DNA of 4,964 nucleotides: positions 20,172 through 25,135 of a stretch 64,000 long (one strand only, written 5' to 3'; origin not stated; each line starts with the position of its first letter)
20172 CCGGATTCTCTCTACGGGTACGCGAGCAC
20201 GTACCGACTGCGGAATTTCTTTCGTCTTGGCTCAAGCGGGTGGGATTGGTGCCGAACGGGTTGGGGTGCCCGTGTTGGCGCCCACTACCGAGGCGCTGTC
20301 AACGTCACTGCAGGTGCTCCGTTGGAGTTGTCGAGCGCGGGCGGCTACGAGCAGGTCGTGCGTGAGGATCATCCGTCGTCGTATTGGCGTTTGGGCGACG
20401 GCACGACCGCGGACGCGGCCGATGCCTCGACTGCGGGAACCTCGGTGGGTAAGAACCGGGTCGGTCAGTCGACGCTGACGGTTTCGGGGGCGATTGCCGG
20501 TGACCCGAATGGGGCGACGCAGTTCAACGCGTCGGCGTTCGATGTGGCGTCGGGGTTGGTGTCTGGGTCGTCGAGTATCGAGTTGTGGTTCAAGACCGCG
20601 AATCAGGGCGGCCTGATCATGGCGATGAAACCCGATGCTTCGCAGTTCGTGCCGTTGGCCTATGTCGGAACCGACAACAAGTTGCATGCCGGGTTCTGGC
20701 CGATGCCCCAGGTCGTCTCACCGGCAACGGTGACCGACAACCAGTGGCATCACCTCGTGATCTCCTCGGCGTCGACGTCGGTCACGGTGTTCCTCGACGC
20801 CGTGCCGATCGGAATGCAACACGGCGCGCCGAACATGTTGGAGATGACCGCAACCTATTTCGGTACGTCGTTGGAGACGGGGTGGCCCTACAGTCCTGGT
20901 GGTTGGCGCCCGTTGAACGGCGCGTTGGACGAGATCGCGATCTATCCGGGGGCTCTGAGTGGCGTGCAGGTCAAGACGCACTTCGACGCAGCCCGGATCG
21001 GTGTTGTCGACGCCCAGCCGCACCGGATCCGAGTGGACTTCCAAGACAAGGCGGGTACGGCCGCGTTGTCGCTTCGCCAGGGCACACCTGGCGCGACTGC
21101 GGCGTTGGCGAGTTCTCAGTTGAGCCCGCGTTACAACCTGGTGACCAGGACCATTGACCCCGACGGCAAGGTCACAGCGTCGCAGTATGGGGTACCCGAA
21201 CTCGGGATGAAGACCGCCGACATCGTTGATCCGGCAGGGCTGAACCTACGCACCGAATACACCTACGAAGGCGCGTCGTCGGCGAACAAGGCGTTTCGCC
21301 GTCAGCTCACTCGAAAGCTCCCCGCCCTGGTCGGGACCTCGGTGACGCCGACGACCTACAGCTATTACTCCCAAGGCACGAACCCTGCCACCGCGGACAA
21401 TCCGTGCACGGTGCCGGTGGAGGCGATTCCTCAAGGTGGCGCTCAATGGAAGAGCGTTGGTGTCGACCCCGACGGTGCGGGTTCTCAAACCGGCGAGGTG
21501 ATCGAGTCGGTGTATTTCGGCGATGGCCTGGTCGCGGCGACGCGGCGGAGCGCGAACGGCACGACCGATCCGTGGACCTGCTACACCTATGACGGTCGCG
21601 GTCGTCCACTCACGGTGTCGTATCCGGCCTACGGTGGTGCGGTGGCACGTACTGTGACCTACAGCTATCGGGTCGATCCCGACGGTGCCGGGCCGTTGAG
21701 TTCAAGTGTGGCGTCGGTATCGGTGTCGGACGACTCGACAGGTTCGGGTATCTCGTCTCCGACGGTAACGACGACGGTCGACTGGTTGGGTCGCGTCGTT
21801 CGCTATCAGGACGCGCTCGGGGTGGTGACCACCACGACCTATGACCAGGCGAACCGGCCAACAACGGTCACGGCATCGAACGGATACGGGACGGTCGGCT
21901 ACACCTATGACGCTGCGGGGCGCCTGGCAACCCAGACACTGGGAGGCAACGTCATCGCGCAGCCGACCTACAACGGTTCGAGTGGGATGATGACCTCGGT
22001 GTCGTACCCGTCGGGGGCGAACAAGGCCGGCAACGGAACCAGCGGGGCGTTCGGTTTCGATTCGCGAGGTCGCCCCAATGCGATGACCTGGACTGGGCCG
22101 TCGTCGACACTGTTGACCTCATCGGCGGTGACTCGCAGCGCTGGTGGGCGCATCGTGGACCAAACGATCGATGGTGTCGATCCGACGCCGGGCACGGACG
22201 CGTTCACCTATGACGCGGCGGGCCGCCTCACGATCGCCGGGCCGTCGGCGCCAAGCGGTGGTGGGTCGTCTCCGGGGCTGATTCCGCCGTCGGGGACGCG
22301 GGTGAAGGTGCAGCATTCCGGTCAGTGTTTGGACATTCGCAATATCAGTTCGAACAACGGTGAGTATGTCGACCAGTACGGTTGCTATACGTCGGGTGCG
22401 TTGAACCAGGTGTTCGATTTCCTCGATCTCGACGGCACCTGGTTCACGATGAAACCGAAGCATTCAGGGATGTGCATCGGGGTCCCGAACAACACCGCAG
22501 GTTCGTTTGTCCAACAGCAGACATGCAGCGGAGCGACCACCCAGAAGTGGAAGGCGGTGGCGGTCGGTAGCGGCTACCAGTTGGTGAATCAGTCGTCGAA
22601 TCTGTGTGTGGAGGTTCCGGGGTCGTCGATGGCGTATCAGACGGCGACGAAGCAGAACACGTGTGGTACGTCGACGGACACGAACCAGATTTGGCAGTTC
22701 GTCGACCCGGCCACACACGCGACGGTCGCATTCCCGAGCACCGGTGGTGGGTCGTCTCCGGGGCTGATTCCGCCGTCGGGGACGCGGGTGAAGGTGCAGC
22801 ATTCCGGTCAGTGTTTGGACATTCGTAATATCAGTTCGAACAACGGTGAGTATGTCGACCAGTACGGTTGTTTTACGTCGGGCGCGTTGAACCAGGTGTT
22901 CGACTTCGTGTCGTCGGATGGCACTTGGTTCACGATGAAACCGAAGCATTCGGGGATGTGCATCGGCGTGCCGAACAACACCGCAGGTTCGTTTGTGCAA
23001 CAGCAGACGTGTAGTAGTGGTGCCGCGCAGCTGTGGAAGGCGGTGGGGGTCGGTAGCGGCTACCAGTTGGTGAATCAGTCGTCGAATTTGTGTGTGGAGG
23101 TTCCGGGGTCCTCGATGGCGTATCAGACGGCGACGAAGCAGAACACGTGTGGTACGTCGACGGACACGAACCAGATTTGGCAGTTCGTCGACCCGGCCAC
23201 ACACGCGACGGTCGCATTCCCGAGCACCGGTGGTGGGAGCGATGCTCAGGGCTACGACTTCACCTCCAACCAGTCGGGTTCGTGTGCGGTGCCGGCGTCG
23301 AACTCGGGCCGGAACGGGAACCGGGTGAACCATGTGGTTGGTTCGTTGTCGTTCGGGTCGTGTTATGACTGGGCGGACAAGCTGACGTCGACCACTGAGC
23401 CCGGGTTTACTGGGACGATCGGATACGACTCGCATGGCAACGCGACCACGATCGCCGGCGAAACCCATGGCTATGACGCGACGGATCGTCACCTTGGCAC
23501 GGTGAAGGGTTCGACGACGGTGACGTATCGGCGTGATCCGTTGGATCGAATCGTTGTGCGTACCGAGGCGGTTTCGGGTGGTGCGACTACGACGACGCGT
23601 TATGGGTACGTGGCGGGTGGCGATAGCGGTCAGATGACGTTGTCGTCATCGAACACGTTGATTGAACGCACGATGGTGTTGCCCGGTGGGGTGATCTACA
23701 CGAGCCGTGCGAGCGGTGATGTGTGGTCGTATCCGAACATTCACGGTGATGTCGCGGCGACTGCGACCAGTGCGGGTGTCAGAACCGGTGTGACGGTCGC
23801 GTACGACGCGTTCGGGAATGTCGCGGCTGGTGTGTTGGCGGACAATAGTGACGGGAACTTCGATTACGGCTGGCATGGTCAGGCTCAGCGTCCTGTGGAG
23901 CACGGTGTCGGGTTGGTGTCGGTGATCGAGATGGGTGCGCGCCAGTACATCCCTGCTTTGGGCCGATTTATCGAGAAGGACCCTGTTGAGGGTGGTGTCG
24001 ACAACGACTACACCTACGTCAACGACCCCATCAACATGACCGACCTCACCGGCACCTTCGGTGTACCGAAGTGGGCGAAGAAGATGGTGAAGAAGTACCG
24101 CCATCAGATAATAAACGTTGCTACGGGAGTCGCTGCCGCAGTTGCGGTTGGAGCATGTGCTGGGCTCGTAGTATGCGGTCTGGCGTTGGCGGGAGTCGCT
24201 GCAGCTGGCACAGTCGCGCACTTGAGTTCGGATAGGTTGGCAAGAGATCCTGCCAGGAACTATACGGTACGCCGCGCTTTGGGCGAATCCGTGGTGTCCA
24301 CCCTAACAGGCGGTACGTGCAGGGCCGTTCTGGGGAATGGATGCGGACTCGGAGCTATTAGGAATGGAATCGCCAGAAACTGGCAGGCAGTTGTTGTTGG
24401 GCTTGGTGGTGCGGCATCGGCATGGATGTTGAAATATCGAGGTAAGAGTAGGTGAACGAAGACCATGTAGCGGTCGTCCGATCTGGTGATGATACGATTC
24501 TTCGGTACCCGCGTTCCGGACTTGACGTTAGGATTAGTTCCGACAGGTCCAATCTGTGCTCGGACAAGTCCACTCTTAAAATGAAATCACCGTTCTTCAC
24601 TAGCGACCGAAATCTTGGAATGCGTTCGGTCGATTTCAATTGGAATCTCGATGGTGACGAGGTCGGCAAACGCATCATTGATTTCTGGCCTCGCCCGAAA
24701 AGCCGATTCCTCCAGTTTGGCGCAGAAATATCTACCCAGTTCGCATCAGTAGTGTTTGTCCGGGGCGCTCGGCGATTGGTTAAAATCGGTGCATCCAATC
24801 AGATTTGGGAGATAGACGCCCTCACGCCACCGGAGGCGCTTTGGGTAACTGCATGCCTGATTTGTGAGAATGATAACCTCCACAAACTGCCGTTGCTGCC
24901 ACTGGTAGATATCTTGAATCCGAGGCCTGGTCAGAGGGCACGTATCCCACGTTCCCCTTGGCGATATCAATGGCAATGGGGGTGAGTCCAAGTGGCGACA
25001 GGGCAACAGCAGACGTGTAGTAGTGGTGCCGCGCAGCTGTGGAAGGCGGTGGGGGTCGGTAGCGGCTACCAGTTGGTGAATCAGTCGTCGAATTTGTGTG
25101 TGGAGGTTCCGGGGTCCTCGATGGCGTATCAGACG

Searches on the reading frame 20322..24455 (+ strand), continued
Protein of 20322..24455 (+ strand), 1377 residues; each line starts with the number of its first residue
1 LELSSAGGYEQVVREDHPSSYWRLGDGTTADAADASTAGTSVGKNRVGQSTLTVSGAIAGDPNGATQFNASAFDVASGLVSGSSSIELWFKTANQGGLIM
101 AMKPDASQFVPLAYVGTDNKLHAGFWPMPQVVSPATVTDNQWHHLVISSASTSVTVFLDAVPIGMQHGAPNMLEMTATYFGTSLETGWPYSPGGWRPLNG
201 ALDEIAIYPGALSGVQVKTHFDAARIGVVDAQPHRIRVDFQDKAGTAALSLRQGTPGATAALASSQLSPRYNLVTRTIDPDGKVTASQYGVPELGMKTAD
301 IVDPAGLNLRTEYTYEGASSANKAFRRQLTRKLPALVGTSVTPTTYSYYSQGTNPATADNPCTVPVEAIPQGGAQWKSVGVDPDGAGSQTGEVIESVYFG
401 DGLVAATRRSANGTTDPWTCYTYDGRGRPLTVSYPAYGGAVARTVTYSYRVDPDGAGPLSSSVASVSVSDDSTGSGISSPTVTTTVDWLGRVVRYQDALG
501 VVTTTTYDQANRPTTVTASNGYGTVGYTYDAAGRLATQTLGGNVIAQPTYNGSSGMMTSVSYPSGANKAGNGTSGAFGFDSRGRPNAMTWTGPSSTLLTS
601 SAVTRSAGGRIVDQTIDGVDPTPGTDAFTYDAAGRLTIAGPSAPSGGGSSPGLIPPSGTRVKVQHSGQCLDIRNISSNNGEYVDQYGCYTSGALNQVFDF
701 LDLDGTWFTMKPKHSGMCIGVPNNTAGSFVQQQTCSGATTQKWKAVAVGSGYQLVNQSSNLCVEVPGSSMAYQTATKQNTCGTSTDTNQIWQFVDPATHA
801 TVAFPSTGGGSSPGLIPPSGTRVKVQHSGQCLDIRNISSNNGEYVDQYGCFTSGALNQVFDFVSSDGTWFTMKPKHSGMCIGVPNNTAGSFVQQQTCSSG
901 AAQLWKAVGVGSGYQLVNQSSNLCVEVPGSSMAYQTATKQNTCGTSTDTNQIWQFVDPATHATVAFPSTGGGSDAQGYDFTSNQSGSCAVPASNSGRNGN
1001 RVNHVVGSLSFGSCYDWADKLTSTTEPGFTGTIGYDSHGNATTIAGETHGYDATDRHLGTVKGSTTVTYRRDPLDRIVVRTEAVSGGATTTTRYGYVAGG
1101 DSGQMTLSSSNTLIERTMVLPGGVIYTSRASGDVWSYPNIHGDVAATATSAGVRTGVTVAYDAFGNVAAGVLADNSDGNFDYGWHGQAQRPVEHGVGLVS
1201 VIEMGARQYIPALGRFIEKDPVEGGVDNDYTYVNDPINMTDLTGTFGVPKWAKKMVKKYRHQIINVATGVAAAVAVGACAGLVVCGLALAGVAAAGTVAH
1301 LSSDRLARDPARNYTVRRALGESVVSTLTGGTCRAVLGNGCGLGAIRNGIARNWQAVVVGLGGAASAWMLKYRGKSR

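Call 86: fold_search(model_id=the predicted structure, library=pdb)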
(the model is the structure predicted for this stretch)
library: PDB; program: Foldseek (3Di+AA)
matches with E <= 10: 490; with E <= 0.001: 60
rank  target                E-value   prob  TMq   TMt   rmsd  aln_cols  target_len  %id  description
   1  8qja_D                4.2e-21  1.00  0.16  0.17  21.5      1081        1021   11  T6SS-linked Rhs repeat protein - Advenella mimigardefordensis VgrG-Rhs core (released 2024-09-25)
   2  8qja_B                2.1e-20  1.00  0.15  0.17  22.2      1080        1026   12  T6SS-linked Rhs repeat protein - Advenella mimigardefordensis VgrG-Rhs core (released 2024-09-25)
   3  8qja_A                6.0e-20  1.00  0.17  0.18  21.8      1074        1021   11  T6SS-linked Rhs repeat protein - Advenella mimigardefordensis VgrG-Rhs core (released 2024-09-25)
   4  9ifo_A                7.4e-20  1.00  0.17  0.14  33.5      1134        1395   13  Structure of Teneurin-Like Protein (TLP) (released 2026-03-11)
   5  8cp6_B                1.1e-19  1.00  0.15  0.16  27.5      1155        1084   11  Type six secretion system exported effector 5 (Tse5) (released 2023-12-06)
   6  8qja_C                3.1e-19  1.00  0.16  0.18  21.8      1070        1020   12  T6SS-linked Rhs repeat protein - Advenella mimigardefordensis VgrG-Rhs core (released 2024-09-25)
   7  7q97_A                3.5e-19  1.00  0.19  0.21  30.1      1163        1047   10  Structure of the bacterial type VI secretion system effector RhsA. (released 2021-12-22)
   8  8qjc                  2.6e-18  1.00  0.13  0.14  28.9      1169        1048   11  T6SS-linked Rhs repeat protein - Salmonella bongori Rhs-core domain with toxin domain (released 2024-09-25)
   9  8h8b                  3.3e-18  1.00  0.20  0.22  35.1      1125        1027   12  Type VI secretion system effector RhsP in its pre-autoproteolysis and monomeric form (released 2023-01-18)
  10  7ban_A                6.9e-18  1.00  0.24  0.15  26.1      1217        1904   10  human Teneurin4 Mut C2 (released 2022-01-12)
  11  8uy4_A                9.5e-18  1.00  0.15  0.13  30.8      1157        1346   11  Acinetobacter baumannii Tse15 Rhs effector (released 2024-10-09)
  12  8r51_A                1.2e-17  1.00  0.19  0.13  30.7      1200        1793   11  Mouse teneurin-3 non-compact subunit - A1B1 isoform (released 2024-05-08)
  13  8uxt                  1.2e-17  1.00  0.15  0.13  28.8      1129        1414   11  Acinetobacter baumannii Tse15 Rhs effector, toxin cleavage mutant (D1369N, D1391N) (released 2024-10-09)
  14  8qjd_B                1.5e-17  1.00  0.14  0.16  28.1      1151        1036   11  T6SS-linked Rhs repeat protein - Salmonella bongori Rhs-core domain (released 2024-09-25)
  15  8h8a_A                2.5e-17  1.00  0.26  0.31  21.3      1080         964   11  Type VI secretion system effector RhsP in its post-autoproteolysis and monomeric form (released 2023-01-18)
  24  9g2f_A                1.9e-16  1.00  0.19  0.13  32.1      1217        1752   10  Mouse Teneurin2 dimer variant A1B1 (released 2026-01-21)
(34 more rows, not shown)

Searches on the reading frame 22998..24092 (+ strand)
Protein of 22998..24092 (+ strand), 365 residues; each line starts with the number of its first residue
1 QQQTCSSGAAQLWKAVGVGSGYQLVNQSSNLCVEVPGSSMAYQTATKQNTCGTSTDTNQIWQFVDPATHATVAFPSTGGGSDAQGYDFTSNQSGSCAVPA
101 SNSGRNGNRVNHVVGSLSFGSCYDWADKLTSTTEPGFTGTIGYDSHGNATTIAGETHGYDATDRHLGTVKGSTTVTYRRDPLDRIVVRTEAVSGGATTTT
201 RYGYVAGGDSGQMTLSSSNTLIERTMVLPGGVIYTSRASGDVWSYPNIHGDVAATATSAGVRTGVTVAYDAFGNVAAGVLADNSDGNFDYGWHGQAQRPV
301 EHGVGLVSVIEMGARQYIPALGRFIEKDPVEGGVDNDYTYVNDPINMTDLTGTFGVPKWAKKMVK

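Call 24: find_related_loci(query=window:22998-24092:+, collection=metagenome_contigs, flank=10000)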
Query window:22998-24092:+ (365 aa) in metagenome_contigs; peptide patterns used: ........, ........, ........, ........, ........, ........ (x = any residue, [..] = any of these).
133 stretches matched a pattern; 2 encode a relative of the query (tblastn E <= 1e-3); 2 distinct loci.
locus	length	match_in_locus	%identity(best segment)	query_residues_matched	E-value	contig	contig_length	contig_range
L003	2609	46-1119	98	8-365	0e+0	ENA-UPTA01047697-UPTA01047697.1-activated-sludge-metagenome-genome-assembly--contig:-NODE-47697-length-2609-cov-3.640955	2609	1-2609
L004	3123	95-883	50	93-355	5e-67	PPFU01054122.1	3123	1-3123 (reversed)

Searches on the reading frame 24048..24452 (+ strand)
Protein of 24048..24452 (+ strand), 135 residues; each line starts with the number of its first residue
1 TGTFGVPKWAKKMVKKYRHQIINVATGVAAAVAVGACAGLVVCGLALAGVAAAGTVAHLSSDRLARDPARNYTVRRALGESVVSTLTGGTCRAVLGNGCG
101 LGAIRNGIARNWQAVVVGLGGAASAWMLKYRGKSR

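Call 10: search_protein_families(library=pfam, proteins=[window:24048-24452:+], max_evalue=10)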
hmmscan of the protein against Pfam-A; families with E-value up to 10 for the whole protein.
seq(135 aa): 4 families
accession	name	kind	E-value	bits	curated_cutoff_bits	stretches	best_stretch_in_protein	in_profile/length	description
PF13386.12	DsbD_2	-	0.0083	16.5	24.9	1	8-53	102-143/199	Cytochrome C biogenesis protein transmembrane region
PF10399.14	UCR_Fe-S_N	-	0.062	13.2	24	1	15-38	8-31/41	Ubiquitinol-cytochrome C reductase Fe-S subunit TAT signal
PF14015.11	DUF4231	-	0.08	13.8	24.7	1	10-82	10-81/103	Protein of unknown function (DUF4231)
PF19344.4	TetR_C_32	-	0.17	12.5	27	1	94-135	71-112/139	Tetracyclin repressor-like, C-terminal domain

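Call 101: search_solved_structures(query=window:24057-24452:+, max_evalue=10)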
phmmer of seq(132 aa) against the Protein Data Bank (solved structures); distinct sequences matched with E-value up to 10: 0.

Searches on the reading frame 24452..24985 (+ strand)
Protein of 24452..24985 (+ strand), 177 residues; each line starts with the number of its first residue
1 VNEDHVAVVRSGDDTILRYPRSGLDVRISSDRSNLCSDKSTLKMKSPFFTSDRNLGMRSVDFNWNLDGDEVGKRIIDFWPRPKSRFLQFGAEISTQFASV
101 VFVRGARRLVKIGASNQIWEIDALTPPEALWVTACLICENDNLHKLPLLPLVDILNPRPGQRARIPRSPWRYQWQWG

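Call 3: search_protein_families(library=pfam, proteins=[window:24452-24985:+], max_evalue=0.1)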
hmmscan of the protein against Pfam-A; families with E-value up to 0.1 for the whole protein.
window:24452-24985:+ (177 aa): 0 families

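Call 4: search_protein_families(library=ncbifam, proteins=[window:24452-24985:+], max_evalue=0.1)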
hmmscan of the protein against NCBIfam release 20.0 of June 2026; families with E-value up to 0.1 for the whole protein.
window:24452-24985:+ (177 aa): 0 families

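Call 49: search_protein_families(library=phrogs, proteins=[window:24452-24985:+], max_evalue=0.1)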
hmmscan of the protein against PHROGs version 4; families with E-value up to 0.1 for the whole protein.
window:24452-24985:+ (177 aa): 0 families

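Call 63: search_solved_structures(query=window:24452-24982:+, max_evalue=5)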
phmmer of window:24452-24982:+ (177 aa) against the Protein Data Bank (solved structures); distinct sequences matched with E-value up to 5: 0.

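Call 81: find_related_loci(query=window:24452-24982:+, collection=viral_contigs, flank=3000)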
Query window:24452-24982:+ (177 aa) in viral_contigs; peptide patterns used: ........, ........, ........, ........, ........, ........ (x = any residue, [..] = any of these).
No stretch of DNA in the collection matches any of the patterns.

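Call 83: find_encoding_contigs(protein=window:24452-24982:+, flank=6000, max_places=8)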
Protein seq(177 aa) (177 aa): 24 contigs read that carry it; 8 places shown.
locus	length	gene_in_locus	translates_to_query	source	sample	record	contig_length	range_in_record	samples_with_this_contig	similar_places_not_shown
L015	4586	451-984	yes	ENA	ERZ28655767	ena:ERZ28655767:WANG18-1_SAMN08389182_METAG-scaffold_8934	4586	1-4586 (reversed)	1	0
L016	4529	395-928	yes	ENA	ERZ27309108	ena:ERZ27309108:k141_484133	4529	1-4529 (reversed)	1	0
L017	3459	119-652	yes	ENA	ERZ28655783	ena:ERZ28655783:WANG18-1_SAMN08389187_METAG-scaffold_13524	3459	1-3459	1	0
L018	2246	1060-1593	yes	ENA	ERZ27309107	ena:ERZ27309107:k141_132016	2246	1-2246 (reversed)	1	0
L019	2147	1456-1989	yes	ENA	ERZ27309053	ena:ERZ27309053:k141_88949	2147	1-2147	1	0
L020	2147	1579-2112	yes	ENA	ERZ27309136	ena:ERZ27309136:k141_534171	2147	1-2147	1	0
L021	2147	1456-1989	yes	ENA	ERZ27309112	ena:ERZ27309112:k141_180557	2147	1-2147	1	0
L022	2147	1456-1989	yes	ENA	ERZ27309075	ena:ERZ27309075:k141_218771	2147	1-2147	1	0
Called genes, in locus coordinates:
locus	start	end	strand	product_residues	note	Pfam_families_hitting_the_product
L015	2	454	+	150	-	?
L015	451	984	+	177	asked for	-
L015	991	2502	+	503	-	PF14200:RicinB_lectin_2 (weak)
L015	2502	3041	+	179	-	-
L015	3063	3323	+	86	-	-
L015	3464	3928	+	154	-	-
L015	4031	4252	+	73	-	-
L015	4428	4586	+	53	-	?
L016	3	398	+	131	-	?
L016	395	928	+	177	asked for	-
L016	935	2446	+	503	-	PF14200:RicinB_lectin_2 (weak)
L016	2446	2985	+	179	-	-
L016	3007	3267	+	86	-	-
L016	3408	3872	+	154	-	-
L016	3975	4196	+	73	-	-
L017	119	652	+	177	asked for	-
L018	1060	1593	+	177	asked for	-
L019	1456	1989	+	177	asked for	-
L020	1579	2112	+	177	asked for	-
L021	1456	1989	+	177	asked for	-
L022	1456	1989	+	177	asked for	-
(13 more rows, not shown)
